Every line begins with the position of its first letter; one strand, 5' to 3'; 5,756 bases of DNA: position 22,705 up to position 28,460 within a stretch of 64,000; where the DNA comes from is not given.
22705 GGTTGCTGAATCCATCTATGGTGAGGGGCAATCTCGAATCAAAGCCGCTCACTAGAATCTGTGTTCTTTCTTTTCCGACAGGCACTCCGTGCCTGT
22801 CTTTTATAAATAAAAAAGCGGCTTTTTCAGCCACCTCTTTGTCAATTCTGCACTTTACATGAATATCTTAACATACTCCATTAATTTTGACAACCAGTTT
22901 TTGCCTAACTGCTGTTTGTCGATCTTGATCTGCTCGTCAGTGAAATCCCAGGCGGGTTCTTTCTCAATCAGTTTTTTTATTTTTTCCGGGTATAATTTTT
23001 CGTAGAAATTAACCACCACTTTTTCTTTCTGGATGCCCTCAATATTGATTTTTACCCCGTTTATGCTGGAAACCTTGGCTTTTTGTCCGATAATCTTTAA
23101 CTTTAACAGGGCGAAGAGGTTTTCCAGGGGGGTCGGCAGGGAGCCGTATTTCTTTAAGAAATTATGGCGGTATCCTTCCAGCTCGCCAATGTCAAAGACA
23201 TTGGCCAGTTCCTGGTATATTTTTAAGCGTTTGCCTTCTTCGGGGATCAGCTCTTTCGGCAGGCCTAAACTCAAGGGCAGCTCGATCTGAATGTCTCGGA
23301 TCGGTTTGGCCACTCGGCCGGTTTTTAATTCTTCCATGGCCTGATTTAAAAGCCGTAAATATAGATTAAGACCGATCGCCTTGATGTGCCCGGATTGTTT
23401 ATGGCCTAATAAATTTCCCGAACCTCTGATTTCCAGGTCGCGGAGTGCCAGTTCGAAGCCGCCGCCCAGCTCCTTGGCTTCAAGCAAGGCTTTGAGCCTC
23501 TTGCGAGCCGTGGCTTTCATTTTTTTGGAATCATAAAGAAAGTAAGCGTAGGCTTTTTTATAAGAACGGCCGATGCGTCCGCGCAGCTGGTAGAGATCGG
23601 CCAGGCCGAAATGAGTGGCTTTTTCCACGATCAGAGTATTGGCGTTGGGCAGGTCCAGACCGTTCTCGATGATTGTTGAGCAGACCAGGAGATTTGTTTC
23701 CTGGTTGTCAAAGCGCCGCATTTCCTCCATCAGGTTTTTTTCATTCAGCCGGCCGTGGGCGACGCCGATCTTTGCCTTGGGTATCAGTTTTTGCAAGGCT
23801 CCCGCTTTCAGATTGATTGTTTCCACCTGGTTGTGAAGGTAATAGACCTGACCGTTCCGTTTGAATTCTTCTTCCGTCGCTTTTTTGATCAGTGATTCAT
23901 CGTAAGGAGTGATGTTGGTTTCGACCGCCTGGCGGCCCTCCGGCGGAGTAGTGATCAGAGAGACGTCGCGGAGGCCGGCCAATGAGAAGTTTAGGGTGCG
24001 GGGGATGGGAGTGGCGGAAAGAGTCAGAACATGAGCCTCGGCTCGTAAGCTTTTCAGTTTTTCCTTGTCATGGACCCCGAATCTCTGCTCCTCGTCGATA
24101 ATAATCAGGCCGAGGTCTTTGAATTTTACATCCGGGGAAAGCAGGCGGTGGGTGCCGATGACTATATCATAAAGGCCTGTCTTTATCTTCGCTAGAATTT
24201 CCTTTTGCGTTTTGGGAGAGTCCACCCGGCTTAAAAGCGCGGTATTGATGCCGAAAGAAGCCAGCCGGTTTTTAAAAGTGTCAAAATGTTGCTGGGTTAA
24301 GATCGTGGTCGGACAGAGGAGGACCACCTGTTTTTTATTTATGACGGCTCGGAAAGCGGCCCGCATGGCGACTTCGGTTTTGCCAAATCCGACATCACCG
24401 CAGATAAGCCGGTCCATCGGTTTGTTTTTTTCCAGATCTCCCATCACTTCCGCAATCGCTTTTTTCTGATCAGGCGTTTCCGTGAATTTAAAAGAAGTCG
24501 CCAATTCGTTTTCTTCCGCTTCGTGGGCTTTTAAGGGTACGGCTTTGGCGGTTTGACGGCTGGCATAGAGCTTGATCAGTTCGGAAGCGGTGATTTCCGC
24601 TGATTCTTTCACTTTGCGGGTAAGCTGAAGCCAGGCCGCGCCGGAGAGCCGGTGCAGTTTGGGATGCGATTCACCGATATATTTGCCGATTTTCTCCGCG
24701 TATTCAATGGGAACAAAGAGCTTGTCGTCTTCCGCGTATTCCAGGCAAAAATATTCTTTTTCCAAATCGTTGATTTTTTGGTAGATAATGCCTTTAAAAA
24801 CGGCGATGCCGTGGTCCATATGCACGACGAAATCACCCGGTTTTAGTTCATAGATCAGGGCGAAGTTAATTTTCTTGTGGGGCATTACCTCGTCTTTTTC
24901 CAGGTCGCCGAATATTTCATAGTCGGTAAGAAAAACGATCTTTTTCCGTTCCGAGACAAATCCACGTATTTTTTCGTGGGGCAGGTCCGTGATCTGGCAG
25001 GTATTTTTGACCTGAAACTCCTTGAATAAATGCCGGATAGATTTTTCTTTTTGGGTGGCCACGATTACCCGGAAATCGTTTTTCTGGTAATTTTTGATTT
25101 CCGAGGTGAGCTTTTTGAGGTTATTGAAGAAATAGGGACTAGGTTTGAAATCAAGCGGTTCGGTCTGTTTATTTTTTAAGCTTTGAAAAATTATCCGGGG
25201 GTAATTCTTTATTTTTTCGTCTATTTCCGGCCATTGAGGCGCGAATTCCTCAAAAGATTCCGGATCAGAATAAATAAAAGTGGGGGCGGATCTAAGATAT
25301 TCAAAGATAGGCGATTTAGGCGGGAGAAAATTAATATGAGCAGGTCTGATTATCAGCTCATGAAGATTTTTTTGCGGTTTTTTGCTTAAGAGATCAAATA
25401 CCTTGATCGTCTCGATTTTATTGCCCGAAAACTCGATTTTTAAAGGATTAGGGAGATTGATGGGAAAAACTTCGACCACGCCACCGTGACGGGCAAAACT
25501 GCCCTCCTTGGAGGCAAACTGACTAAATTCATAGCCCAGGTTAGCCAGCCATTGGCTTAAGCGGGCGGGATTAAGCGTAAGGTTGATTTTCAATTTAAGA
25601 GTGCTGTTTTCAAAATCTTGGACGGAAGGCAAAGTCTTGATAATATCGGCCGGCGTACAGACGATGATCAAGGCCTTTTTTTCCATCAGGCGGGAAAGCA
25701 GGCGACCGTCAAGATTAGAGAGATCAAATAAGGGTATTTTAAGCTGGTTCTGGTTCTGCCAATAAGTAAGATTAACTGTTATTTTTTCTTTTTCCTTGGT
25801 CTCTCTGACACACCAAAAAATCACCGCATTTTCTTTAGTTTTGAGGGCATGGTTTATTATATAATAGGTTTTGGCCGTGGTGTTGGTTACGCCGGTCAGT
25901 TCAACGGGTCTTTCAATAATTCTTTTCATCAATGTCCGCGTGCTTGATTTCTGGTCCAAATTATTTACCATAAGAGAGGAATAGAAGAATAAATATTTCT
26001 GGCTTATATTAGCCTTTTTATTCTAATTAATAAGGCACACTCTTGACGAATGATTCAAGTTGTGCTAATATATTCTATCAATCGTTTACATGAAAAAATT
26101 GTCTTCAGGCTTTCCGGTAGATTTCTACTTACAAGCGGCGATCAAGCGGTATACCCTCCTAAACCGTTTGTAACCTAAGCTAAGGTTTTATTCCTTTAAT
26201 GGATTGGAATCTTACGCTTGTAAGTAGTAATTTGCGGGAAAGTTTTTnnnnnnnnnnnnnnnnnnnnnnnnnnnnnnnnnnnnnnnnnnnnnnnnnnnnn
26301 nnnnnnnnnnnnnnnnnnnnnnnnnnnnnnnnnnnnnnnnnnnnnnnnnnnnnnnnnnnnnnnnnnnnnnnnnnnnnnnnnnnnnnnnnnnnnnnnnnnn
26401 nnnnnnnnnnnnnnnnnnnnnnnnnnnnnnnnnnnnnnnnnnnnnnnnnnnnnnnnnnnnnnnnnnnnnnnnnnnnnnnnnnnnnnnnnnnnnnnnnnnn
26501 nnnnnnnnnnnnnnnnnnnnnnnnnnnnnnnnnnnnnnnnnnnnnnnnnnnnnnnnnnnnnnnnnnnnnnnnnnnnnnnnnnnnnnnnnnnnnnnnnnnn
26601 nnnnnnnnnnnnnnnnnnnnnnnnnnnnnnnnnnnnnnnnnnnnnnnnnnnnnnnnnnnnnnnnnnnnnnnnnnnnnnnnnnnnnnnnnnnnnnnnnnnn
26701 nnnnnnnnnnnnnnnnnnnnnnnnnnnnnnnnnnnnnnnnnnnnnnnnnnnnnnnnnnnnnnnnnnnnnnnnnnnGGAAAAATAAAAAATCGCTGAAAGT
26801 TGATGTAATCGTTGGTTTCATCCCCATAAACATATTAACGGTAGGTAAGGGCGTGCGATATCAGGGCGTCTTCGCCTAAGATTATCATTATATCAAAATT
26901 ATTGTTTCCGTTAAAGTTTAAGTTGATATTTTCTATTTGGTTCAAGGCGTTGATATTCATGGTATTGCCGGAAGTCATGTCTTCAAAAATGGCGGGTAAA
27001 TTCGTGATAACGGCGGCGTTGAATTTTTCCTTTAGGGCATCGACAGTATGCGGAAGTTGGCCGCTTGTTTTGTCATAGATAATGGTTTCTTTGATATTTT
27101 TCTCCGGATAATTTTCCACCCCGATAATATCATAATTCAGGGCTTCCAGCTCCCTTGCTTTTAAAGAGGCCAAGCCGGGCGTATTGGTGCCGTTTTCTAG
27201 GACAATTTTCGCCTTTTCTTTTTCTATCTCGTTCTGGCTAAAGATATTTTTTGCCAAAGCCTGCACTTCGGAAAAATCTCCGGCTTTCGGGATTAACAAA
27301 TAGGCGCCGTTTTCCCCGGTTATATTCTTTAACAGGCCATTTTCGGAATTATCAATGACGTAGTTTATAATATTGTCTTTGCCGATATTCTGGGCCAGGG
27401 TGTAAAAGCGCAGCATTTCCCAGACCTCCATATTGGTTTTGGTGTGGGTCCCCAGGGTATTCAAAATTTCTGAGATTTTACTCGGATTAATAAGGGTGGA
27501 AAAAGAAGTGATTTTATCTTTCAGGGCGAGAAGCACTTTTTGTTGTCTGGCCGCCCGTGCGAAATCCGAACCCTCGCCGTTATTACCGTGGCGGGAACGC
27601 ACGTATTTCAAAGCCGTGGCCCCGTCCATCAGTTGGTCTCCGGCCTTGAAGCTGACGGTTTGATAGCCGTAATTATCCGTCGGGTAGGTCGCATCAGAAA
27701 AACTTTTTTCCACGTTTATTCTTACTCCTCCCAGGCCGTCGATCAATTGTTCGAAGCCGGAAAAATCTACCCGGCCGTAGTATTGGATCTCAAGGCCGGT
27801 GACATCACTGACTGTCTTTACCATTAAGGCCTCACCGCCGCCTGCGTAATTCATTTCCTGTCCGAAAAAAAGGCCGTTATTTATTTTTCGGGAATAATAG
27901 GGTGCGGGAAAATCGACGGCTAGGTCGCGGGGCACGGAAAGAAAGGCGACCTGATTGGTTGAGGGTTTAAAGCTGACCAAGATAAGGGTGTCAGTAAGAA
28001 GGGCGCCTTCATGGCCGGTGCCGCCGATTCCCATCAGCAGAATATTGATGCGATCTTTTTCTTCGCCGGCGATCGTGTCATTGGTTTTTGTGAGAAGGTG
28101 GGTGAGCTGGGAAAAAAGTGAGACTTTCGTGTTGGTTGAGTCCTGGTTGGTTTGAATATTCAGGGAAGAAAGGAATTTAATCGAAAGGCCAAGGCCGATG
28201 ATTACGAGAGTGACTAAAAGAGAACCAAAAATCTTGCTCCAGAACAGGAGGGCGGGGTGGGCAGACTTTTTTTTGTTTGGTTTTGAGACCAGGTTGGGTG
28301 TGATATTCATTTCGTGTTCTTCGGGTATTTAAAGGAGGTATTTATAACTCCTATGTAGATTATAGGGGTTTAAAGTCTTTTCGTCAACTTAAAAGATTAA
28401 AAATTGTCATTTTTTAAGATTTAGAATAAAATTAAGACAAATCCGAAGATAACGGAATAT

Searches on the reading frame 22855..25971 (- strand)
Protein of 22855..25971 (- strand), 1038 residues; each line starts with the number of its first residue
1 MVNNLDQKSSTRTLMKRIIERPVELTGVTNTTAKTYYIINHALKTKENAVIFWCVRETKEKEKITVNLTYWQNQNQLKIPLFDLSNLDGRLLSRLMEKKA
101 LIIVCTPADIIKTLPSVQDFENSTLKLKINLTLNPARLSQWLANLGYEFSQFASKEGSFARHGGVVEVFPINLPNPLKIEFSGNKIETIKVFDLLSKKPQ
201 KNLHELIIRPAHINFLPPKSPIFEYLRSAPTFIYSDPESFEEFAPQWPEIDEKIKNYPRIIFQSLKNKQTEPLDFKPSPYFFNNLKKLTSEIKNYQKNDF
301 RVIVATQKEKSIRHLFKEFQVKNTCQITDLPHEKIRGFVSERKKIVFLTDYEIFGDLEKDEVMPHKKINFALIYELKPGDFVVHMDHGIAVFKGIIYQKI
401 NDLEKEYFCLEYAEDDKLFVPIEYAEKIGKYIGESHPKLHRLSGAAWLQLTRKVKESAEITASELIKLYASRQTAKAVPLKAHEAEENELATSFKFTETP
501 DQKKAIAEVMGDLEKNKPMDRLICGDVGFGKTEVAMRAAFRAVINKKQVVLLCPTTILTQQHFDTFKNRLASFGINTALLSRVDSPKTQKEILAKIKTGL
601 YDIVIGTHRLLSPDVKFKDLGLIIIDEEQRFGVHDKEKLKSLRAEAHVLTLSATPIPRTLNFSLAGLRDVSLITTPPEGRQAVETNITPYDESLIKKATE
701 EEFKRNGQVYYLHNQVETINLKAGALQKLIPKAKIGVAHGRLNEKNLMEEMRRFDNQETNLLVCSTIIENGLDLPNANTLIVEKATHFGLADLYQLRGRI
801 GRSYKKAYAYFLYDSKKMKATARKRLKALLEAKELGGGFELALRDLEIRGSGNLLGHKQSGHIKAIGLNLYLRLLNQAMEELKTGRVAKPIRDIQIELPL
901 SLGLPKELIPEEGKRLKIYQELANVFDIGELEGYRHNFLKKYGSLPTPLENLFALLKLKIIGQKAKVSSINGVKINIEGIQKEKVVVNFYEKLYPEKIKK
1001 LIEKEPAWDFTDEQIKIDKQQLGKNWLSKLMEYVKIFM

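Call 22: search_protein_families(library=pfam, proteins=[window:22855-25971:-], max_evalue=0.001)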
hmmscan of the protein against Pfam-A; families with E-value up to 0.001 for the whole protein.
window:22855-25971:- (1038 aa): 7 families
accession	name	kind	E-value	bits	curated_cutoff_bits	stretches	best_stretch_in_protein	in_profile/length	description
PF00270.35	DEAD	-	5.6e-26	91.7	26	1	499-659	1-163/167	DEAD/DEAH box helicase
PF00271.37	Helicase_C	-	2.3e-18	66.9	23.5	1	702-802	11-108/110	Helicase conserved C-terminal domain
PF02559.22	CarD_TRCF_RID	-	1.2e-17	64.1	23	1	376-432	1-57/57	CarD-like/TRCF RID domain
PF17757.6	UvrB_inter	-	7.1e-16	58.5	22.9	1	125-212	1-89/91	UvrB interaction domain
PF03461.20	TRCF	-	2.5e-13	50.6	25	1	899-977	2-80/95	TRCF domain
PF04851.21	ResIII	-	6.3e-11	42.9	22.5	1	498-655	4-162/164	Type III restriction enzyme, res subunit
PF00176.29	SNF2-rel_dom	-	3.4e-07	30.1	24.9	1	505-661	4-169/290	SNF2-related domain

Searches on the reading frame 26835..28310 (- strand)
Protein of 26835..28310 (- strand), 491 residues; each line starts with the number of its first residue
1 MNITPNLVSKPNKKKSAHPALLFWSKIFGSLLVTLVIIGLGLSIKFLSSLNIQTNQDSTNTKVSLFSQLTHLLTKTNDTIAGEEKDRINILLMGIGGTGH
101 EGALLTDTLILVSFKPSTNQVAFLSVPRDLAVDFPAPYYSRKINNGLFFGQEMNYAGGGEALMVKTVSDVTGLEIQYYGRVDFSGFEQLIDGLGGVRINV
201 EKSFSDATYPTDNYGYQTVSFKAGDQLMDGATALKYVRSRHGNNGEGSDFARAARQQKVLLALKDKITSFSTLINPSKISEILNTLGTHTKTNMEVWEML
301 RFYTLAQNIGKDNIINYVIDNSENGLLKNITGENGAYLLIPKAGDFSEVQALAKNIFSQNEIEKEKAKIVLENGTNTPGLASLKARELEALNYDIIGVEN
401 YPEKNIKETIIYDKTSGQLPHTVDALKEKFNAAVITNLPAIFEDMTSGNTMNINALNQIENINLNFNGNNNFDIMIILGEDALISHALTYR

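Call 22: search_protein_families(library=pfam, proteins=[window:26835-28310:-], max_evalue=0.001)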
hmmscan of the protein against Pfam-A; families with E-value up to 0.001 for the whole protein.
window:26835-28310:- (491 aa): 2 families
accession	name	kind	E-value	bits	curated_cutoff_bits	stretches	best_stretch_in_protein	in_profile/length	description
PF03816.19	LytR_cpsA_psr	-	5.7e-38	130.9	24.6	1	106-268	2-149/150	LytR_cpsA_psr family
PF13399.11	LytR_C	-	1.1e-05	26.7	22.2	1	368-433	3-65/86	LytR cell envelope-related transcriptional attenuator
